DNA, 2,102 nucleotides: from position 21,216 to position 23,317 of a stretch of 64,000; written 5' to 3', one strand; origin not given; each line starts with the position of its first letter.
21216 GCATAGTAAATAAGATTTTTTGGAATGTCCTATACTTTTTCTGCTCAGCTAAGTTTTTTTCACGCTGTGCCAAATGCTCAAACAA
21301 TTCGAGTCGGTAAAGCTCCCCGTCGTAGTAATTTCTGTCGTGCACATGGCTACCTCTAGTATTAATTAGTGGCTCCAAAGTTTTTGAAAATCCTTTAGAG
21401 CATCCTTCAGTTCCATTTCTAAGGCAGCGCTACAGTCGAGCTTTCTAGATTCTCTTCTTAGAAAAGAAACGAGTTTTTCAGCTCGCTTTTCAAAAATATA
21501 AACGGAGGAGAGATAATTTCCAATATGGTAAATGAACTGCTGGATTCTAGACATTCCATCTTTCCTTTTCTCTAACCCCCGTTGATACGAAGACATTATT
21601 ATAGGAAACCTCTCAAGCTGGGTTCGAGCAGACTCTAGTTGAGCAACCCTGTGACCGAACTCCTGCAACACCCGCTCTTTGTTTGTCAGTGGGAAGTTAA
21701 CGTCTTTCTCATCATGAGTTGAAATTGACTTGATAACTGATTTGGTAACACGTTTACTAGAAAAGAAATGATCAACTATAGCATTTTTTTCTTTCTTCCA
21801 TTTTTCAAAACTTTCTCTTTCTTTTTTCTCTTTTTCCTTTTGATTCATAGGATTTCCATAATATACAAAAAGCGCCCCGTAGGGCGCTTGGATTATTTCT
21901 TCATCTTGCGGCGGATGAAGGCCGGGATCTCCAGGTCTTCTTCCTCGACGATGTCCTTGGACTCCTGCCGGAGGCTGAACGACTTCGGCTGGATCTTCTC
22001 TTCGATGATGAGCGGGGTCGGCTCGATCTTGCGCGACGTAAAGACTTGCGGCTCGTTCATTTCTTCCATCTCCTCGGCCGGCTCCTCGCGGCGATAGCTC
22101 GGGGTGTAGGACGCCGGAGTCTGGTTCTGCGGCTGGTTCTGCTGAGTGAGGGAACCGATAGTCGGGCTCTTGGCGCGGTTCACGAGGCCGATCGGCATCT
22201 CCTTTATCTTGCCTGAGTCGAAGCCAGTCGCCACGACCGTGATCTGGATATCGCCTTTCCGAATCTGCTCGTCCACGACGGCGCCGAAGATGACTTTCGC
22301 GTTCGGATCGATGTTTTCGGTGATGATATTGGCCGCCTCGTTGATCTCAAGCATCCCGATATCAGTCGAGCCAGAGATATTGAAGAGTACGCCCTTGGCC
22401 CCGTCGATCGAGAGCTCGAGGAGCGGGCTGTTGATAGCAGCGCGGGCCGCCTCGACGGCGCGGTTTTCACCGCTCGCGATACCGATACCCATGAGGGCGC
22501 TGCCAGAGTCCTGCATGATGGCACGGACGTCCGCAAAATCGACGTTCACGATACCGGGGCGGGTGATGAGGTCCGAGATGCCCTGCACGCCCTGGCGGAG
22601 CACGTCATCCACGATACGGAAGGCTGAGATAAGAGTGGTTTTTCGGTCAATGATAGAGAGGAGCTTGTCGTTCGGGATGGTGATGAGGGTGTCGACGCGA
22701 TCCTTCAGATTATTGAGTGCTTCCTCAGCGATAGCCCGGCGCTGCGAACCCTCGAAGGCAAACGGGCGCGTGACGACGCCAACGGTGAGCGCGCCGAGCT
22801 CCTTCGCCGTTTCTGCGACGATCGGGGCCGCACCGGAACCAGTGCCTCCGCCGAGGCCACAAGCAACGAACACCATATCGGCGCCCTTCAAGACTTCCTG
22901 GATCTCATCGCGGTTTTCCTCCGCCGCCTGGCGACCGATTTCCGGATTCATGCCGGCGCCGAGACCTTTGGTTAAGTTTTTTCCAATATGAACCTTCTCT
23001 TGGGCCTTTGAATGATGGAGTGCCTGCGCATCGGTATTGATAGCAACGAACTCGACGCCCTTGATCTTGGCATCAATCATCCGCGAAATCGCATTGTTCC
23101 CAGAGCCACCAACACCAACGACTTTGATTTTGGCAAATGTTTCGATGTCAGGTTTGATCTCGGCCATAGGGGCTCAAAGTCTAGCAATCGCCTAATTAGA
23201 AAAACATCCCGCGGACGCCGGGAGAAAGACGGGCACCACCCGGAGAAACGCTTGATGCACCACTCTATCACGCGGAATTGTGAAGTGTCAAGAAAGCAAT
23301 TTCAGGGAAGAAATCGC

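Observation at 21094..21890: AT-rich (~35% GC) two-gene ORFan island wedged immediately downstream of ftsA-ftsZ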

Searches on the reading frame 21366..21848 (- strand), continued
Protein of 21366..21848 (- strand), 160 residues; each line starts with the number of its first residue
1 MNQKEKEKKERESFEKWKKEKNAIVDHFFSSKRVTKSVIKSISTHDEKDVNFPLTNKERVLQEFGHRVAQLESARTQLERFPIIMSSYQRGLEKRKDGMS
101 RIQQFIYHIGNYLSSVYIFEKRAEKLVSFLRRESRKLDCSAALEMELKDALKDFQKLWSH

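Call 67: list_cluster_members(proteins=[P0006, P0008, P0011, P0014, P0003, P0004, P0010, P0016, P0018, P0013])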
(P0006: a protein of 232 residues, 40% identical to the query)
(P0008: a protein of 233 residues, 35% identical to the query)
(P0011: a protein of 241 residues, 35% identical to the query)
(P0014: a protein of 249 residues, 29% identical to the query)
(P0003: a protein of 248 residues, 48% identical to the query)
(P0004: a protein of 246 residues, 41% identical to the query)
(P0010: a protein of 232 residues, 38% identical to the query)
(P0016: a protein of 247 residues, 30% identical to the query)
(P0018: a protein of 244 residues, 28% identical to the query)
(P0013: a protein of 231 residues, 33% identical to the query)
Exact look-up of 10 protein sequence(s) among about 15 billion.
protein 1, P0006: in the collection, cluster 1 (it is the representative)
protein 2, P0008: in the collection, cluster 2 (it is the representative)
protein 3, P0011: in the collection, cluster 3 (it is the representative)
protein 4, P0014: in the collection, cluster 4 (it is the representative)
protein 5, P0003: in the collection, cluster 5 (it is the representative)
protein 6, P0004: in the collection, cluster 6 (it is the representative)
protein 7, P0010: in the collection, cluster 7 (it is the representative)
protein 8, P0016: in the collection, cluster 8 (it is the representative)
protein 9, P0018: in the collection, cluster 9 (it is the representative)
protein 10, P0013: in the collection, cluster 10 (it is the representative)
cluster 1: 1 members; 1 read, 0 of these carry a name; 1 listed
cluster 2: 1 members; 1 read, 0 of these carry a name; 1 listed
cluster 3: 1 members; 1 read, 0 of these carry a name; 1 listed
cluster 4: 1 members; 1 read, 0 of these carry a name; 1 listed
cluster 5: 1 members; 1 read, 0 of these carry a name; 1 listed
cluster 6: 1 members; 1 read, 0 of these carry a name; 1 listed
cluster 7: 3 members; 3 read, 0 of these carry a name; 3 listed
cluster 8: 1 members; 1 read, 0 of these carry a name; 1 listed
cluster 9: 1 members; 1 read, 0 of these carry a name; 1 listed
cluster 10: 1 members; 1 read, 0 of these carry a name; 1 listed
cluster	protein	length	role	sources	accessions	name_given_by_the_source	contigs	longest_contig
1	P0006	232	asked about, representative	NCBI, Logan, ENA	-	-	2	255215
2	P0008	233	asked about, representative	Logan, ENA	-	-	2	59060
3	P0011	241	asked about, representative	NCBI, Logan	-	-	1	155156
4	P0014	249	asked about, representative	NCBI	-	-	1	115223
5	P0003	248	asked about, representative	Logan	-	-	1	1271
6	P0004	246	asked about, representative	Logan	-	-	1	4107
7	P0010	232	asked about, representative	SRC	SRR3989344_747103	-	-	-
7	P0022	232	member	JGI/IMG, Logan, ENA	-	-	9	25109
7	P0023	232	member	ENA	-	-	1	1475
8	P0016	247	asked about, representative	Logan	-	-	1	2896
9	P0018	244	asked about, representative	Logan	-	-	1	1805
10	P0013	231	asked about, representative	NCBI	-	-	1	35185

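Call 81: find_encoding_contigs(protein=P0007, flank=6000, max_places=3)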
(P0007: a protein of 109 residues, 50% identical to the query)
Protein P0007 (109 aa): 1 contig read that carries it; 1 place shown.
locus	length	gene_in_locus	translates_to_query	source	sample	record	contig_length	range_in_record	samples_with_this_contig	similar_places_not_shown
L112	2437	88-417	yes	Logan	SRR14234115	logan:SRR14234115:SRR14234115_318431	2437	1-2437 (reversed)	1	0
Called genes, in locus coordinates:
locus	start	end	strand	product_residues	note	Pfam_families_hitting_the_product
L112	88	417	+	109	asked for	-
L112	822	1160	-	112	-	-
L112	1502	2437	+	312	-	?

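Call 82: find_encoding_contigs(protein=P0012, flank=6000, max_places=3)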
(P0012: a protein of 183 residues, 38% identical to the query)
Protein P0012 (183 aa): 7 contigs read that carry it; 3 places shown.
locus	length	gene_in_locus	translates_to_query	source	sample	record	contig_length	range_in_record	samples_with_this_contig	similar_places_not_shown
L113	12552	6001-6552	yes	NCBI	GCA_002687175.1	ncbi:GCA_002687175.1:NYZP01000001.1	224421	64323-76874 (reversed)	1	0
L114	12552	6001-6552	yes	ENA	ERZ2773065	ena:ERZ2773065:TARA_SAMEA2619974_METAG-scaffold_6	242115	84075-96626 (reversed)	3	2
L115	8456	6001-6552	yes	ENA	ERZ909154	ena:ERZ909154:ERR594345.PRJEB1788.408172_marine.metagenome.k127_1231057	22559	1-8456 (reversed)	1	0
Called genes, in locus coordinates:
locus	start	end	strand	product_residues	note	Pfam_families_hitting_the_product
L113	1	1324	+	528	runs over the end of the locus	PF01676:Metalloenzyme, PF06415:iPGM_N, PF01663:Phosphodiest (weak)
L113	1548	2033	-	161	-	-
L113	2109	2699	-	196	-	-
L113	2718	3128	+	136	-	-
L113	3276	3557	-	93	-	-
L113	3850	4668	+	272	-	PF01145:Band_7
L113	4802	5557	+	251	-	PF13289:SIR2_2 (faint)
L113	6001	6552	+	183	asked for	-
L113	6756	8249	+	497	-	PF13632:Glyco_trans_2_3 (weak)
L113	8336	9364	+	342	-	PF00535:Glycos_transf_2, PF10111:Glyco_tranf_2_2 (faint), PF13641:Glyco_tranf_2_3, PF13632:Glyco_trans_2_3 (weak)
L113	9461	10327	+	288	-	PF00535:Glycos_transf_2, PF10111:Glyco_tranf_2_2 (faint), PF13641:Glyco_tranf_2_3, PF13712:Glyco_tranf_2_5 (weak)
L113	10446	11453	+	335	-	PF06723:MreB_Mbl, PF00022:Actin (faint), PF00012:HSP70, PF14450:FtsA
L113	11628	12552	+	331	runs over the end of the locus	PF02449:Glyco_hydro_42 (faint)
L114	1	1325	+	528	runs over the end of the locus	PF01676:Metalloenzyme, PF06415:iPGM_N, PF01663:Phosphodiest (weak)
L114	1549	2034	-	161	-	-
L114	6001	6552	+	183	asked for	-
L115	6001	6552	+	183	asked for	-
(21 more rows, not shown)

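Call 91: search_protein_families(library=pfam, proteins=[P0003, P0004, P0005, P0006, P0008, P0010, P0011, P0013, P0014, P0018], max_evalue=0.5)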
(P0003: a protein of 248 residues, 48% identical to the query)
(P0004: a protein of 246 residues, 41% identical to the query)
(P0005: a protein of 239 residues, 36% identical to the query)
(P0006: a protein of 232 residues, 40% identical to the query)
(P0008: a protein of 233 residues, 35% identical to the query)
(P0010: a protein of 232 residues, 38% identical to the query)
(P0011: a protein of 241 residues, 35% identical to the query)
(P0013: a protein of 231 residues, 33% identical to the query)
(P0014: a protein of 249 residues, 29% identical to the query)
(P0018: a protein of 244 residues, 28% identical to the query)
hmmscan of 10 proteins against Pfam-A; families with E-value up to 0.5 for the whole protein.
P0003 (248 aa): 0 families

P0004 (246 aa): 2 families
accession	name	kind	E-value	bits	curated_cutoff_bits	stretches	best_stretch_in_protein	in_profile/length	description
PF03887.19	YfbU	-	0.0068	16.9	25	0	50-99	111-159/166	YfbU domain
PF12308.13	Noelin-1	-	0.11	13.1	25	1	90-151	33-94/100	Neurogenesis glycoprotein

P0005 (239 aa): 1 family
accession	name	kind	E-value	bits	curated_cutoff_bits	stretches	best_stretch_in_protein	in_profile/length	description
PF14980.11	TIP39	-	0.063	13.6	27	0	183-215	16-45/51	TIP39 peptide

P0006 (232 aa): 1 family
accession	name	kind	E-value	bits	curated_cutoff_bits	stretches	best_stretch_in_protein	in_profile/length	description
PF05434.16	Tmemb_9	-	0.08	13.3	28.6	1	136-209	69-137/145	TMEM9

P0008 (233 aa): 0 families

P0010 (232 aa): 0 families

P0011 (241 aa): 1 family
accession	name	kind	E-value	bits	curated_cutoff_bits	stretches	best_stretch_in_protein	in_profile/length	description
PF08264.19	Anticodon_1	-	0.01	16.1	25.1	1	69-102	10-44/148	Anticodon-binding domain of tRNA ligase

P0013 (231 aa): 2 families
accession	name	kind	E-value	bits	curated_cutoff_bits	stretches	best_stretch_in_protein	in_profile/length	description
PF10205.14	KLRAQ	-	0.007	17.1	27.3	1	102-134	56-88/105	Predicted coiled-coil domain-containing protein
PF10226.14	CCDC85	-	0.14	12.3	23.8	1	108-195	4-90/192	CCDC85 family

P0014 (249 aa): 0 families

P0018 (244 aa): 2 families
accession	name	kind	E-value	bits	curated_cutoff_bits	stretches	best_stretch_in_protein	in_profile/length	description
PF05188.22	MutS_II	-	0.07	14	25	0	167-222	38-94/133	MutS domain II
PF23349.2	BBS7_hp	-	0.23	12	27.8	1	118-161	49-92/114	BBS7 hairpin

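Call 92: search_protein_families(library=pfam, proteins=[P0012, P0015, P0016, P0017, P0007], max_evalue=0.5)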
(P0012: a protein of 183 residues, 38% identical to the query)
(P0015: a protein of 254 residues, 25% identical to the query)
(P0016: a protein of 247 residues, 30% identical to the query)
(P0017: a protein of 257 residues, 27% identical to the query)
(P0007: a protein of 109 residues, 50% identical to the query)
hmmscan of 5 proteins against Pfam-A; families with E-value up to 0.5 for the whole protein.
P0012 (183 aa): 1 family
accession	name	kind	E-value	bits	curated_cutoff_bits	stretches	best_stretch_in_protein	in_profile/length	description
PF18121.7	TFA2_Winged_2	-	0.14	12.3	26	1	55-75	5-24/60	TFA2 Winged helix domain 2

P0015 (254 aa): 3 families
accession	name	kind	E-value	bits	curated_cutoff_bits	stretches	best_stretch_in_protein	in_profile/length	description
PF08318.18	COG4_m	-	0.00071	19.3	27.1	1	66-250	87-255/291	COG4 transport protein, middle alpha-helical bundle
PF19034.5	RnlA-toxin_DBD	-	0.053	14.3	27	0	30-65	53-88/125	RNase LS, bacterial toxin DBD domain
PF10146.14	zf-C4H2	-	0.28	12.1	34.5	1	153-208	20-73/240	Zinc finger-containing protein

P0016 (247 aa): 5 families
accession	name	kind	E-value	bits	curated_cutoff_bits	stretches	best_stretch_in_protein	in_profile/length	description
PF06705.16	SF-assemblin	-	0.0061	16.4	30.6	1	109-185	34-104/247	SF-assemblin/beta giardin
PF04189.18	Gcd10p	-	0.018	14.6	27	1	76-153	124-197/295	Gcd10p family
PF06729.17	CENP-R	-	0.067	13.5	27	1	131-198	48-110/138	Kinetochore component, CENP-R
PF06746.16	DUF1216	-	0.068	13.6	21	1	105-161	21-78/134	Protein of unknown function (DUF1216)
PF22909.1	Caulimovir_coat_dom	-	0.15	12.9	27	0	207-235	60-88/113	Caulimovirus coat protein, conserved domain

P0017 (257 aa): 1 family
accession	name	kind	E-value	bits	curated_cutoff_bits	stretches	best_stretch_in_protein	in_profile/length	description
PF04332.21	DUF475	-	0.091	13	27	1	77-150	51-121/293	Protein of unknown function (DUF475)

P0007 (109 aa): 2 families
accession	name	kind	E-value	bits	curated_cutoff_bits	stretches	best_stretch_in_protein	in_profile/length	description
PF08264.19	Anticodon_1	-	0.012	16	25.1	1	66-108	5-48/148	Anticodon-binding domain of tRNA ligase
PF24122.1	Cas8b_C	-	0.02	15.1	27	1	2-68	25-87/228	Type I-B CRISPR Cas8b C-terminal domain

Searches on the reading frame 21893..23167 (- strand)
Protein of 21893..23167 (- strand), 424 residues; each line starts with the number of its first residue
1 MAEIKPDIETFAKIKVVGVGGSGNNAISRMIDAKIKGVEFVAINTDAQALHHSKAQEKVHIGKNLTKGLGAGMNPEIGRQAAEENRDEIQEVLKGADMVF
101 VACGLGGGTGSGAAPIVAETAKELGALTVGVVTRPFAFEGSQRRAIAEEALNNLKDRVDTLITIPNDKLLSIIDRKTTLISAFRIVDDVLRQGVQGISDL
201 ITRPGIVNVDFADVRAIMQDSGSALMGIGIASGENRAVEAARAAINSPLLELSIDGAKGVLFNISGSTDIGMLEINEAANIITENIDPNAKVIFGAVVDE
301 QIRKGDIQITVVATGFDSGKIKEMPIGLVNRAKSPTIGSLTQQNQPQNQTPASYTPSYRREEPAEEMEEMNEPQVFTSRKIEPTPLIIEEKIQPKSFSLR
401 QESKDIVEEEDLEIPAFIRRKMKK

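Call 4: search_protein_families(library=pfam, proteins=[window:21893-23167:-], max_evalue=1)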
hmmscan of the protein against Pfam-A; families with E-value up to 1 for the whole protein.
window:21893-23167:- (424 aa): 6 families
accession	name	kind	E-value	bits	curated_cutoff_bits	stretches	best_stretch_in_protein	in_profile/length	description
PF00091.31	Tubulin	-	3.5e-51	174.6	33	1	13-174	1-190/190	Tubulin/FtsZ family, GTPase domain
PF12327.13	FtsZ_C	-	1.3e-32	112.3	27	1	222-317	1-95/95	FtsZ family, C-terminal domain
PF13809.12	Tubulin_2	-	0.00021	21.1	27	2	70-118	116-183/356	Tubulin like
PF23877.1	DUF7231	-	0.0091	16.5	27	1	13-69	7-62/126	Family of unknown function (DUF7231)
PF13460.12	NAD_binding_10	-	0.041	14.2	27.2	1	83-127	48-91/184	NAD(P)H-binding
PF04055.27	Radical_SAM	-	0.056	14.1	29.5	1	83-201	27-148/166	Radical SAM superfamily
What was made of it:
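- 21893..23167 (-): ftsZ, the conserved core gene that forms the upstream border of the islet. Pfam Tubulin E 3.5e-51 and FtsZ_C E 1.3e-32 (call 4).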

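Call 16: find_related_loci(query=window:21893-23167:-, collection=genome_contigs, flank=6000)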
Query window:21893-23167:- (424 aa) in genome_contigs; peptide patterns used: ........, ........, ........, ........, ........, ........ (x = any residue, [..] = any of these).
599 stretches matched a pattern (row limit reached: there are more); 300 encode a relative of the query (tblastn E <= 1e-3); the best 80 are kept; 80 distinct loci.
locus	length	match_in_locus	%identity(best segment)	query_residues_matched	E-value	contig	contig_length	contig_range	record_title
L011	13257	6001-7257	93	1-424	0e+0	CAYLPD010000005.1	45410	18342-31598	MAG TPA_asm: uncultured Bdellovibrionales bacterium isolate SRP170004_co1_27 genome assembly, contig: NODE_994_length_45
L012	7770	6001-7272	95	1-424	0e+0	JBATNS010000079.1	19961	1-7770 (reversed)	MAG: Candidatus Moraniibacteriota bacterium isolate MFD10518_ilm_asm_bin9 k127_23792, whole genome shotgun sequence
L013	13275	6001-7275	91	1-424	0e+0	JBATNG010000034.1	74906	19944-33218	MAG: Candidatus Moraniibacteriota bacterium isolate MFD10541_ilm_asm_bin30 k127_114928, whole genome shotgun sequence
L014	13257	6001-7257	91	1-424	0e+0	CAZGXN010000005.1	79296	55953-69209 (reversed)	MAG TPA_asm: uncultured Bdellovibrionales bacterium isolate ERP113451_co1_249 genome assembly, contig: NODE_188_length_7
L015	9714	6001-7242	88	1-424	0e+0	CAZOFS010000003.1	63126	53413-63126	MAG TPA_asm: uncultured Bdellovibrionales bacterium isolate SRP342105_co1_261 genome assembly, contig: NODE_567_length_6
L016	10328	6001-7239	85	1-424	0e+0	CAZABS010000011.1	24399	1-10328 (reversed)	MAG TPA_asm: uncultured Bdellovibrionales bacterium isolate SRP286056_co1_739 genome assembly, contig: NODE_2349_length_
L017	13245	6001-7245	88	1-424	0e+0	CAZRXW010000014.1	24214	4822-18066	MAG TPA_asm: uncultured Bdellovibrionales bacterium isolate SRP342105_co1_42 genome assembly, contig: NODE_2752_length_2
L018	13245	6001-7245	88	1-424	0e+0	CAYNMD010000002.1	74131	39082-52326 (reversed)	MAG TPA_asm: uncultured Bdellovibrionales bacterium isolate SRP135725_co1_638 genome assembly, contig: NODE_222_length_7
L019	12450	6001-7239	84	1-424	0e+0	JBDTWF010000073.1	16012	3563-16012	MAG: Candidatus Moraniibacteriota bacterium isolate cluster3_bin.85 NODE_14021_length_16012_cov_5.808297, whole genome s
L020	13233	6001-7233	83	1-424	0e+0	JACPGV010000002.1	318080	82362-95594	MAG: Candidatus Moraniibacteriota bacterium isolate NC_groundwater_397_Ag_B-0.1um_43_25 GD18-4_B1_scaffold_115744, whole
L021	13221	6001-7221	88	1-418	0e+0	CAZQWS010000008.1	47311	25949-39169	MAG TPA_asm: uncultured Bdellovibrionales bacterium isolate binchicken_co105_454 genome assembly, contig: NODE_856_lengt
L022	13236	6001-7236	84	1-424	0e+0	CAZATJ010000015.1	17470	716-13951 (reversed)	MAG TPA_asm: uncultured Bdellovibrionales bacterium isolate ERP113451_co3_238 genome assembly, contig: NODE_2415_length_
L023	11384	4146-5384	84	1-424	0e+0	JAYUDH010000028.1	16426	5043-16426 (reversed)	MAG: Candidatus Moraniibacteriota bacterium isolate GFS_7157 GFS_7157_27, whole genome shotgun sequence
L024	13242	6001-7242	83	1-424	0e+0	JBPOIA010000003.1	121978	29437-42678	MAG: Candidatus Moraniibacteriota bacterium isolate MAG_644 c_000000432242, whole genome shotgun sequence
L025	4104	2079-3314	83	1-424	0e+0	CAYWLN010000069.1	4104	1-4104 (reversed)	MAG TPA_asm: uncultured Bdellovibrionales bacterium isolate SRP219642_co7_73 genome assembly, contig: NODE_35016_length_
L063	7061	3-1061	93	73-424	0e+0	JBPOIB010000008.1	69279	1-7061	MAG: Candidatus Moraniibacteriota bacterium isolate MAG_655 c_000000434176, whole genome shotgun sequence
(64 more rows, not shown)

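Call 65: search_protein_families(library=pfam, proteins=[L013:7337-8296:+, L013:8316-8645:+, L011:7330-8139:+, L011:8248-8583:+, L019:7314-7859:+, L017:7483-9897:+, L063:3686-4801:+, L063:4840-5844:+, L013:8729-10183:+, L021:7365-8342:+], max_evalue=0.01)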
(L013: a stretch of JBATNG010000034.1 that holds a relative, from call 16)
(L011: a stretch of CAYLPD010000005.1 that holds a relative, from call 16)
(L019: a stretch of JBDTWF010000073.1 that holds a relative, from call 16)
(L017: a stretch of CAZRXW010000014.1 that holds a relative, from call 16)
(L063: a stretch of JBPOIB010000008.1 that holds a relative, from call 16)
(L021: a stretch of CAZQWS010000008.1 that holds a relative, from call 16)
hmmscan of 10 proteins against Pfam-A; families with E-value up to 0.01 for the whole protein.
L013:7337-8296:+ (319 aa): 3 families
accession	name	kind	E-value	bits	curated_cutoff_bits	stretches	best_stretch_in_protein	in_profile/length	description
PF07804.18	HipA_C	-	3.2e-07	30.6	30.5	1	144-208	115-165/213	HipA-like C-terminal domain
PF20613.4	HipA_2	-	7e-05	22.6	27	0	36-88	21-73/240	HipA-like kinase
PF06702.18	Fam20C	-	0.0014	18.7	26.8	1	141-186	82-126/218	Golgi casein kinase, C-terminal, Fam20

L013:8316-8645:+ (109 aa): 0 families

L011:7330-8139:+ (269 aa): 1 family
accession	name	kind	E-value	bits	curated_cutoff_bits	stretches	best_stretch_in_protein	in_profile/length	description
PF22020.1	RlmL_1st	-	0.0085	16.5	27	0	37-62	11-35/55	RlmL ferredoxin-like domain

L011:8248-8583:+ (111 aa): 0 families

L019:7314-7859:+ (181 aa): 1 family
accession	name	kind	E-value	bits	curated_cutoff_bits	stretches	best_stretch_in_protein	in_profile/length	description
PF06042.17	NTP_transf_6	-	2.6e-55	187.1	25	1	23-178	2-158/159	Nucleotidyltransferase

L017:7483-9897:+ (804 aa): 16 families
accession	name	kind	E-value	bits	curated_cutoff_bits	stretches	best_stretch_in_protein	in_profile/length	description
PF07724.20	AAA_2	-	2.2e-42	145.3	27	1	547-708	1-164/166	AAA domain (Cdc48 subfamily)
PF10431.15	ClpB_D2-small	-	2.5e-19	69.5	21.9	1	716-796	1-80/81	C-terminal, D2-small domain, of ClpB protein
PF00004.35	AAA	-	3.8e-14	53.7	21.2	1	553-672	2-115/131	ATPase family associated with various cellular activities (AAA)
PF07728.20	AAA_5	-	7.4e-11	42.7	22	1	552-668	2-124/139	AAA domain (dynein-related subfamily)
PF13191.12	AAA_16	-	2.7e-10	41.4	32.6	1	256-305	3-52/167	AAA ATPase domain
PF13401.12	AAA_22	-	3.8e-06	27.7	27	0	552-628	8-95/130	AAA domain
PF20720.3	nSTAND3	-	4.5e-06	26.9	27.2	0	276-302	19-45/155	Novel STAND NTPase 3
PF00158.32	Sigma54_activat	-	6.8e-05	23.1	20.2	1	523-674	3-151/168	Sigma-54 interaction domain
PF13479.12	AAA_24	-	7.7e-05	23.1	27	1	553-633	6-80/195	AAA domain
PF20030.5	bpMoxR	-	0.00069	19.2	27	0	253-302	12-59/205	MoxR domain in the MoxR-vWA-beta-propeller ternary systems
PF07726.17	AAA_3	-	0.00074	19.9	27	0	556-666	6-111/131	ATPase family associated with various cellular activities (AAA)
PF05496.18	RuvB_N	-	0.0012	19.1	27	0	276-302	35-61/159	Holliday junction DNA helicase RuvB P-loop domain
PF05673.19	DUF815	-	0.0054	16.4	23.8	0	547-599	51-103/249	Protein of unknown function (DUF815)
PF13521.12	AAA_28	-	0.0058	17.3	27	0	553-572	3-22/164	AAA domain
PF12775.13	AAA_7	-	0.0059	16.6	25.8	0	551-600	35-84/181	P-loop containing dynein motor region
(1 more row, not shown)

L063:3686-4801:+ (371 aa): 0 families

L063:4840-5844:+ (334 aa): 0 families

L013:8729-10183:+ (484 aa): 0 families

L021:7365-8342:+ (325 aa): 0 families
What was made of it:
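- A relative carries a HipA-like pair at the same hotspot (call 65).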
